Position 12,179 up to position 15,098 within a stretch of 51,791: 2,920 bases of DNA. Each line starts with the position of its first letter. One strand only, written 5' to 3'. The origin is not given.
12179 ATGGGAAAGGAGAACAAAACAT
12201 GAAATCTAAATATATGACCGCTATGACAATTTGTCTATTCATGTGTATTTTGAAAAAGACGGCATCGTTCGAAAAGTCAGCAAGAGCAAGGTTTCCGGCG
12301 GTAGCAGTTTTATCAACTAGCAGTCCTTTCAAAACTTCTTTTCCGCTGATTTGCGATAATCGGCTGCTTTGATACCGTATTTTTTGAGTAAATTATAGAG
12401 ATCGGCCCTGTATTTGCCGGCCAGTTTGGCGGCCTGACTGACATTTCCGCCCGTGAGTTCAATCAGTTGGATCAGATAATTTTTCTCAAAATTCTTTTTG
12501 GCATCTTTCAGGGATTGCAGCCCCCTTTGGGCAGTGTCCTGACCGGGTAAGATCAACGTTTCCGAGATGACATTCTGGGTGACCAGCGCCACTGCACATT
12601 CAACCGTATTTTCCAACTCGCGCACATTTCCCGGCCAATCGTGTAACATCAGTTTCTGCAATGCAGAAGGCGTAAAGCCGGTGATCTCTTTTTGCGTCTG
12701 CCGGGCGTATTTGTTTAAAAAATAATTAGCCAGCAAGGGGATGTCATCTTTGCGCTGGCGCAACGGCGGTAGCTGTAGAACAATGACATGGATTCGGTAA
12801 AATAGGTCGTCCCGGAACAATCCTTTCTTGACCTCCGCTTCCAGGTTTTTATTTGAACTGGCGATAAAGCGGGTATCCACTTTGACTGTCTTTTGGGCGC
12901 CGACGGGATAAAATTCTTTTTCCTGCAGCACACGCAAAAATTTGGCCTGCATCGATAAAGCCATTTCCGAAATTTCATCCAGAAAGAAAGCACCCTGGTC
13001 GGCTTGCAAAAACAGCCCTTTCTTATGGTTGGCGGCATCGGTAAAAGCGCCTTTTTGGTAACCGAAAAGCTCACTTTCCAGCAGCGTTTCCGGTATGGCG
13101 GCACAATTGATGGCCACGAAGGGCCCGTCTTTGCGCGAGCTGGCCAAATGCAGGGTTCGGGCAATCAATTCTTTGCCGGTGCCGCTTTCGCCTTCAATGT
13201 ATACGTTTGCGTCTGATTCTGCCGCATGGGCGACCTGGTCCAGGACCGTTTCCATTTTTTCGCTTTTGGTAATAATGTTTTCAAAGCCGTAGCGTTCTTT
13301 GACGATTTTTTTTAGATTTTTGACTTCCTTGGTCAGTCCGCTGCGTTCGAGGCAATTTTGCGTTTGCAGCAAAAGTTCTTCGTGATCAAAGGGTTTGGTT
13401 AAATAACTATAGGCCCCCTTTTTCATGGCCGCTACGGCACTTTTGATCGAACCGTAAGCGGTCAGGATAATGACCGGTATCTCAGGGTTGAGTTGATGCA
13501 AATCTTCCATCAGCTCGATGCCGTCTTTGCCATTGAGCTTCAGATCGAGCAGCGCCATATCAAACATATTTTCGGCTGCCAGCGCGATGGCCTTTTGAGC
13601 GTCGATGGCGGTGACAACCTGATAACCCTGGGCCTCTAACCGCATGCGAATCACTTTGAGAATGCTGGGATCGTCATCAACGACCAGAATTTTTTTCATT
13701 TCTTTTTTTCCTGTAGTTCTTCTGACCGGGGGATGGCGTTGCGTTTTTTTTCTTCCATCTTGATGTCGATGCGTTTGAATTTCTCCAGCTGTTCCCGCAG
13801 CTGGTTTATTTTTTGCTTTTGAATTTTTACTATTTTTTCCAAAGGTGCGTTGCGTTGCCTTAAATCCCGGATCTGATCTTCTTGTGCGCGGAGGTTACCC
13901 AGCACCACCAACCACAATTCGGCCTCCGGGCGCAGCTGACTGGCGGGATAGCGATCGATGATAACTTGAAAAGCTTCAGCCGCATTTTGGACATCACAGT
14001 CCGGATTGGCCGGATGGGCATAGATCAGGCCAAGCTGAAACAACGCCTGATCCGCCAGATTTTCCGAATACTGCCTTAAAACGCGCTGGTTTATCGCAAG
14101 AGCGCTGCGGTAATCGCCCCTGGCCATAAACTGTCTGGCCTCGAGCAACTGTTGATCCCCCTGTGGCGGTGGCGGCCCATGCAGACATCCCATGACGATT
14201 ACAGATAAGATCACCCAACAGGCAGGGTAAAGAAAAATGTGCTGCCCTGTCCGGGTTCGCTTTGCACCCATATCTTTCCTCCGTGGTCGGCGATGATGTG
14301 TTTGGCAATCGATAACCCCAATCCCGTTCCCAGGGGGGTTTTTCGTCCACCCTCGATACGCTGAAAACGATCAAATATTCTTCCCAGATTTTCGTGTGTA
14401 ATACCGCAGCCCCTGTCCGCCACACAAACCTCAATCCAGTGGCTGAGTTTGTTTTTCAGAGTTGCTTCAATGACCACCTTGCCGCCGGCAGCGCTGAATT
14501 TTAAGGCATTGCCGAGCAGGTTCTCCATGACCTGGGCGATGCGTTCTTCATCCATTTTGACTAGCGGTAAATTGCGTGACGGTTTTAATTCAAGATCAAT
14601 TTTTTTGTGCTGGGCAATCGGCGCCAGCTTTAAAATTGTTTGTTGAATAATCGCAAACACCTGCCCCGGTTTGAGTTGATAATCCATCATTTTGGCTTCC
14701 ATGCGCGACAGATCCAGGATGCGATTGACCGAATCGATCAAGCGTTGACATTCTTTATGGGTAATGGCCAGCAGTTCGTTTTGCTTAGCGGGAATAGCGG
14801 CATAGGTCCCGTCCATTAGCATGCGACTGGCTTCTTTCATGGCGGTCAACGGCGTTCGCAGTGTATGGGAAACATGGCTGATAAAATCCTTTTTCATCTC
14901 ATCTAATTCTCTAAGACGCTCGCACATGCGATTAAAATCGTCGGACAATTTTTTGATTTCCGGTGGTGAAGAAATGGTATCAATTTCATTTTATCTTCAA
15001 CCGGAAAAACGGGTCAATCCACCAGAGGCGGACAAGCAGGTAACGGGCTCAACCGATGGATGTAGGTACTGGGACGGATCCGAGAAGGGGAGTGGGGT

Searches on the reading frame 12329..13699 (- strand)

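Call 48: search_protein_families(library=pfam, proteins=[window:12329-13699:-], max_evalue=0.00001)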
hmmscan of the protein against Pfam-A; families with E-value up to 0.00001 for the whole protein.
window:12329-13699:- (456 aa): 5 families
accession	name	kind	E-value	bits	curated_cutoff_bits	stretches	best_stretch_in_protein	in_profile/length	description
PF00158.32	Sigma54_activat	-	9.3e-69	230.8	20.2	1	142-308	1-167/168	Sigma-54 interaction domain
PF00072.30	Response_reg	-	1.6e-28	99.5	30.2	1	4-110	1-107/111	Response regulator receiver domain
PF25601.1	AAA_lid_14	-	1.4e-25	89.4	27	1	314-382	1-69/87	AAA+ ATPase lid domain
PF14532.12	Sigma54_activ_2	-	1.9e-22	80.4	25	1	144-313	2-138/138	Sigma-54 interaction domain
PF07728.20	AAA_5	-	1.2e-06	29.1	22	1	166-286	2-125/139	AAA domain (dynein-related subfamily)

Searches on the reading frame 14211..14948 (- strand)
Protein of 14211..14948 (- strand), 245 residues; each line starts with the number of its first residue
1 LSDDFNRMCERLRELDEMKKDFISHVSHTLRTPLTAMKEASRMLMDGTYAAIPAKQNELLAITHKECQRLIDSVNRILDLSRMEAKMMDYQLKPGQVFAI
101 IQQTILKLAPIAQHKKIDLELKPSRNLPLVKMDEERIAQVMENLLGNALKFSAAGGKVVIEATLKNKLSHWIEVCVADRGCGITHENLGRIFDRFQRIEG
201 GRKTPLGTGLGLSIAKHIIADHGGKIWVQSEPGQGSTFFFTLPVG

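Call 49: search_protein_families(library=pfam, proteins=[window:14211-14948:-], max_evalue=0.00001)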
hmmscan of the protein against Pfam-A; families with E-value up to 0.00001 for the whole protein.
window:14211-14948:- (245 aa): 2 families
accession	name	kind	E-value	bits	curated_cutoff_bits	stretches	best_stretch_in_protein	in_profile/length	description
PF02518.31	HATPase_c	-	3.5e-30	105.2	26.4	1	133-244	2-109/111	Histidine kinase-, DNA gyrase B-, and HSP90-like ATPase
PF00512.31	HisKA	-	8.1e-15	55.1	26.9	1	18-85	1-65/66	His Kinase A (phospho-acceptor) domain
